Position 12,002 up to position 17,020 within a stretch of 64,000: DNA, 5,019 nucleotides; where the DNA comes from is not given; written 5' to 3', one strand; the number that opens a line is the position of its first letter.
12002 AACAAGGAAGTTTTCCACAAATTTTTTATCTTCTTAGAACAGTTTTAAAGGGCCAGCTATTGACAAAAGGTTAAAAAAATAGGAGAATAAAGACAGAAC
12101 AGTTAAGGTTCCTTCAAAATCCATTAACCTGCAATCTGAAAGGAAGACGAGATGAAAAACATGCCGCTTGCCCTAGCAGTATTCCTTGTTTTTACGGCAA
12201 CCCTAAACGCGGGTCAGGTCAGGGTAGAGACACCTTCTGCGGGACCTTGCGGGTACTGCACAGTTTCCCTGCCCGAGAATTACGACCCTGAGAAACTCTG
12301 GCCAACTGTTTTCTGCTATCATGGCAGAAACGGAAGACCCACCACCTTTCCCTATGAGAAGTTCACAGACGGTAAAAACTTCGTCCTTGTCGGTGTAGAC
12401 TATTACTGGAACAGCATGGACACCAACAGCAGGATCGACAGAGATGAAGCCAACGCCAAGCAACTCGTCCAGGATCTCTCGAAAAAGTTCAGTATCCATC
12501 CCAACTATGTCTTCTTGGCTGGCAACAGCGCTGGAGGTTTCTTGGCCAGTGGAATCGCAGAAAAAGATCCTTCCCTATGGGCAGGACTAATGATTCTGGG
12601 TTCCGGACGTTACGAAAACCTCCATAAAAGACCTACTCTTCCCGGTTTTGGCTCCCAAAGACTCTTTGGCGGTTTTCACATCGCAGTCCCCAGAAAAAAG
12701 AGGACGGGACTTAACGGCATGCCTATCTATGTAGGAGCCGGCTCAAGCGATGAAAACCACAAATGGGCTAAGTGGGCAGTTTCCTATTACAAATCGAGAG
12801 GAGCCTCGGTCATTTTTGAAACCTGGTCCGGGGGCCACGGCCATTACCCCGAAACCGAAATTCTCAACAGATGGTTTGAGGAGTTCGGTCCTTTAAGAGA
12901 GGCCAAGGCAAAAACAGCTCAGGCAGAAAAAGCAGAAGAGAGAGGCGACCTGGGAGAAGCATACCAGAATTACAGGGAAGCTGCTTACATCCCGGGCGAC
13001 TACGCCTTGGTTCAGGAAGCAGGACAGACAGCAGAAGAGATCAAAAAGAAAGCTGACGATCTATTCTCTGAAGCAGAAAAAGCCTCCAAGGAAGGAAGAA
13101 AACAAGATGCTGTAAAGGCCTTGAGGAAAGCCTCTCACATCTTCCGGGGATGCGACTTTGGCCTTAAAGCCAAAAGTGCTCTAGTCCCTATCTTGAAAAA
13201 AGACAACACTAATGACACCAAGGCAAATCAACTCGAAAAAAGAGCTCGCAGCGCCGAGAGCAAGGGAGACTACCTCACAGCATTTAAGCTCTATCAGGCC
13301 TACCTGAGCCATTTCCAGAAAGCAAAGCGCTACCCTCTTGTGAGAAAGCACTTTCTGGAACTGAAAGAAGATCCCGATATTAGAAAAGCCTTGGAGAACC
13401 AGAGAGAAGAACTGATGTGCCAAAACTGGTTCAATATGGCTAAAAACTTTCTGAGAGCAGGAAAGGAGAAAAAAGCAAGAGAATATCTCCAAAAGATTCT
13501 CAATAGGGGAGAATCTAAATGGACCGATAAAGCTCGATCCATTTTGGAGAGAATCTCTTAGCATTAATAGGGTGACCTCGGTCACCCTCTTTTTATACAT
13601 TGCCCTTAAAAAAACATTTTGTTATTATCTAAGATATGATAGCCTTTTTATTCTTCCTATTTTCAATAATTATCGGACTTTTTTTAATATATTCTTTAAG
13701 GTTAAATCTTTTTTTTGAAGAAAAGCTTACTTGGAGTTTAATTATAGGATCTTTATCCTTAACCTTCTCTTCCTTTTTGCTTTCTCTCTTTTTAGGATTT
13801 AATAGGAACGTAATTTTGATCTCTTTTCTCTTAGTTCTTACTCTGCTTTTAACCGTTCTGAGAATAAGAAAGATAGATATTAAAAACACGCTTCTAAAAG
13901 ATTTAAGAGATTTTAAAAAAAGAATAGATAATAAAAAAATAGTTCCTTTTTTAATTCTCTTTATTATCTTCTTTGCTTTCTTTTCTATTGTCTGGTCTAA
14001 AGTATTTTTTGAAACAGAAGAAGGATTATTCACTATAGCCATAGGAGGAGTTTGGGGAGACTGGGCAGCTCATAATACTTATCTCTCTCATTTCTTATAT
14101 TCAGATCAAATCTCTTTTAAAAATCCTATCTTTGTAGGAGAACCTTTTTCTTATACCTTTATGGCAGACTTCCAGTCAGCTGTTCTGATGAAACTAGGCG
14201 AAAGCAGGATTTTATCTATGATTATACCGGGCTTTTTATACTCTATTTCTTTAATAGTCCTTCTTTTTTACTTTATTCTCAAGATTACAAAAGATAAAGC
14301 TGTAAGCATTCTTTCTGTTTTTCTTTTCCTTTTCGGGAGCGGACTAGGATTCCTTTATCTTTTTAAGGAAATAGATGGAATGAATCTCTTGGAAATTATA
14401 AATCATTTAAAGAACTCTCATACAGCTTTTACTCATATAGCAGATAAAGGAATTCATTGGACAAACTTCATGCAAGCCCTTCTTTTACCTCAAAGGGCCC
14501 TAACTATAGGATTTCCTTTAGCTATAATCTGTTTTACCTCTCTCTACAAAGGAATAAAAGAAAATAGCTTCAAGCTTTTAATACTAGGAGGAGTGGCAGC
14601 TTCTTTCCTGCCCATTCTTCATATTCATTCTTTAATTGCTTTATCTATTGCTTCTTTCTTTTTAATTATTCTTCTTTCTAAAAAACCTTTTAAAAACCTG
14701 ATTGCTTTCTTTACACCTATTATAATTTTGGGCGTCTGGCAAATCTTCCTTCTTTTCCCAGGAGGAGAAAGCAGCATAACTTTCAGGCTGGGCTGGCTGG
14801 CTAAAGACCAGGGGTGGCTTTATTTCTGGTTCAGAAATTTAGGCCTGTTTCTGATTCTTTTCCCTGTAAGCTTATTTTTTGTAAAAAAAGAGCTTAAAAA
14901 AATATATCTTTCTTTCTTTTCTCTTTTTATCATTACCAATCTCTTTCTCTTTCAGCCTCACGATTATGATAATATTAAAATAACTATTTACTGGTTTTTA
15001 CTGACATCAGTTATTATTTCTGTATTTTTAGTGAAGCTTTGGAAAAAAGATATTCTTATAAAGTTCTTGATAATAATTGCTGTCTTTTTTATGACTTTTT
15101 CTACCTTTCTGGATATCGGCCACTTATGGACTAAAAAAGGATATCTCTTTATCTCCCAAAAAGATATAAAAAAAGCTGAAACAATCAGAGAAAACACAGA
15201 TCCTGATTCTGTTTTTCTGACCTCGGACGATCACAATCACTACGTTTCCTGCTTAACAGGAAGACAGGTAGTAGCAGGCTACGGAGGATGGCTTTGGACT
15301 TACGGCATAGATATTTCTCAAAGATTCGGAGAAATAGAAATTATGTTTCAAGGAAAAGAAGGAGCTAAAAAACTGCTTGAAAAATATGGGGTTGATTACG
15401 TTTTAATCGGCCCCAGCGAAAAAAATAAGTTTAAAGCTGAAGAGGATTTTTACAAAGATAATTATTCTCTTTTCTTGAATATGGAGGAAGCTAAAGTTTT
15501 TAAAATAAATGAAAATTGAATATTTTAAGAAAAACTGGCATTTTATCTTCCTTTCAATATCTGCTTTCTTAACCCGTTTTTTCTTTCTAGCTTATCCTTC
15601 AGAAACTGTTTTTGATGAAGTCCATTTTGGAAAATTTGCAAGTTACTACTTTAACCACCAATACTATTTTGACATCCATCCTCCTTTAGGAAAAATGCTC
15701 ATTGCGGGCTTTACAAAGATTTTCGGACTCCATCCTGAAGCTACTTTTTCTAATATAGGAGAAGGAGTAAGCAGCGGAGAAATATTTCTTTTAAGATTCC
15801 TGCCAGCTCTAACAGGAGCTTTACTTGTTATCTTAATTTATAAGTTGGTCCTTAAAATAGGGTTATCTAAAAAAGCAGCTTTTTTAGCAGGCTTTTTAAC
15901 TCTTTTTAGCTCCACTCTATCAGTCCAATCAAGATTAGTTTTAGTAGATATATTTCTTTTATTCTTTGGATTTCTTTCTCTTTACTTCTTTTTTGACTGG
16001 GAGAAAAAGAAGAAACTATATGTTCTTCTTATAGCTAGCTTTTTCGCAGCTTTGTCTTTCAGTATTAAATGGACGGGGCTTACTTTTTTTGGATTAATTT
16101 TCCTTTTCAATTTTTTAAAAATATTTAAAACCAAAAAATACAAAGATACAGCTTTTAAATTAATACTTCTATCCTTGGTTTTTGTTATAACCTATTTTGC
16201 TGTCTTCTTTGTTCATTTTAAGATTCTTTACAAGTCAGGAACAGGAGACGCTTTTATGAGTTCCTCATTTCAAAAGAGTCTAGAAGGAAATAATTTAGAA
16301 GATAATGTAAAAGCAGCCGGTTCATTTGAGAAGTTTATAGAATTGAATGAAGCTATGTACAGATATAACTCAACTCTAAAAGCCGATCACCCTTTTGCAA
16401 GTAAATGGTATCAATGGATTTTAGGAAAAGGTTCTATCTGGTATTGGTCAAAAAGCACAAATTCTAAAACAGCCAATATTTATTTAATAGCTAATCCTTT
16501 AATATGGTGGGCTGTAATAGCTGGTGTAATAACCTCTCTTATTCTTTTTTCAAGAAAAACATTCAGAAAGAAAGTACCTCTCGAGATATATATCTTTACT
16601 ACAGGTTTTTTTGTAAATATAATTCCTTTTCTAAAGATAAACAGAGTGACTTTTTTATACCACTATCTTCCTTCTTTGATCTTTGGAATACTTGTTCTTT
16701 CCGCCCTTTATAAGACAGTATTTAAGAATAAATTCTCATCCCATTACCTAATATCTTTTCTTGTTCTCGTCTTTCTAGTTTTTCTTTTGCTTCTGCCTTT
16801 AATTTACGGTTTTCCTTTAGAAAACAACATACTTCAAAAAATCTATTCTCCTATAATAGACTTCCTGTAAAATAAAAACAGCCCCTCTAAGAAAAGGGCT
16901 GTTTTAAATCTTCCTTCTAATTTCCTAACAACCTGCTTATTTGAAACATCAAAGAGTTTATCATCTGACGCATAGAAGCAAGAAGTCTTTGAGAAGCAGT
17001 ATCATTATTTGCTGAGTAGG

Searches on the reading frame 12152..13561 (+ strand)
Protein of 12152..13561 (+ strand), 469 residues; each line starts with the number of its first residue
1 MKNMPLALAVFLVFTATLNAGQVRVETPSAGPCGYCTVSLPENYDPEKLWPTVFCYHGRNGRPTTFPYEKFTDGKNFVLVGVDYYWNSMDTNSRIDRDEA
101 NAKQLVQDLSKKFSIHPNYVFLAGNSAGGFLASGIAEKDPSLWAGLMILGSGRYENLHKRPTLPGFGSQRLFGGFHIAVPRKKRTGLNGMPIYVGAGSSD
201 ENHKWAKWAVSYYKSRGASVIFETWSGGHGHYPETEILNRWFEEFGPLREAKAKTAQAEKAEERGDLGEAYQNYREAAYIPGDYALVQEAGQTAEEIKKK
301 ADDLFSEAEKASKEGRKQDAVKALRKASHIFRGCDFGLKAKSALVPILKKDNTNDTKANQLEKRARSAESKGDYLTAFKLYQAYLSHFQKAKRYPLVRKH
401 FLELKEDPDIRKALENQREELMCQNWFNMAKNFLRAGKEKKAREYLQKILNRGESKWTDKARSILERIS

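Call 38: search_protein_families(library=pfam, proteins=[window:12152-13561:+], max_evalue=0.001)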
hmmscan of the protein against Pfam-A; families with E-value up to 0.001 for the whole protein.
window:12152-13561:+ (469 aa): 0 families

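Call 58: search_protein_families(library=pfam, proteins=[window:12152-13561:+], max_evalue=0.01)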
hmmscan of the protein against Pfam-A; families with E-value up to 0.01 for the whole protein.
window:12152-13561:+ (469 aa): 5 families
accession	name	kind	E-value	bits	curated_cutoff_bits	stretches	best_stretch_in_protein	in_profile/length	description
PF07859.19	Abhydrolase_3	-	0.0012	19.1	25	1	97-136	50-89/210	alpha/beta hydrolase fold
PF00756.26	Esterase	-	0.0024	18.1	22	0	38-143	12-140/251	Putative esterase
PF20434.5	BD-FAE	-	0.0052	16.8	26.8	1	75-133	46-104/215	BD-FAE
PF04212.24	MIT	-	0.0059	17.1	30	0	248-278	1-31/66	MIT (microtubule interacting and transport) domain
PF00326.27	Peptidase_S9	-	0.0087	16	22.6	0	106-147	52-93/213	Prolyl oligopeptidase family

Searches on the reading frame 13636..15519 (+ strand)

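Call 38: search_protein_families(library=pfam, proteins=[window:13636-15519:+], max_evalue=0.001)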
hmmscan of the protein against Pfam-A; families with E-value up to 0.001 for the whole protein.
window:13636-15519:+ (627 aa): 0 families

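Call 58: search_protein_families(library=pfam, proteins=[window:13636-15519:+], max_evalue=0.01)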
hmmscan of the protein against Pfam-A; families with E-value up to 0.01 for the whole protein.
window:13636-15519:+ (627 aa): 1 family
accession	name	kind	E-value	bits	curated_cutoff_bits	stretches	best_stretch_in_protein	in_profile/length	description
PF20604.3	DUF6798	-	0.0089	16.2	26.9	0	514-549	7-41/61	Domain of unknown function (DUF6798)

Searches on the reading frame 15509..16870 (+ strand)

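Call 38: search_protein_families(library=pfam, proteins=[window:15509-16870:+], max_evalue=0.001)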
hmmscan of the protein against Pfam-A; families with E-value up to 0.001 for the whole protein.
window:15509-16870:+ (453 aa): 3 families
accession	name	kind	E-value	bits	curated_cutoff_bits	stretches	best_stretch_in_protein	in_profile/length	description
PF02366.24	PMT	-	3.3e-45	155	22.7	1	15-241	3-245/245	Dolichyl-phosphate-mannose-protein mannosyltransferase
PF16192.10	PMT_4TMC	-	8.9e-34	117.2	32.4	1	273-441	2-192/202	C-terminal four TMM region of protein-O-mannosyltransferase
PF13231.12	PMT_2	-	3.2e-07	31.2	26.1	1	57-227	2-155/160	Dolichyl-phosphate-mannose-protein mannosyltransferase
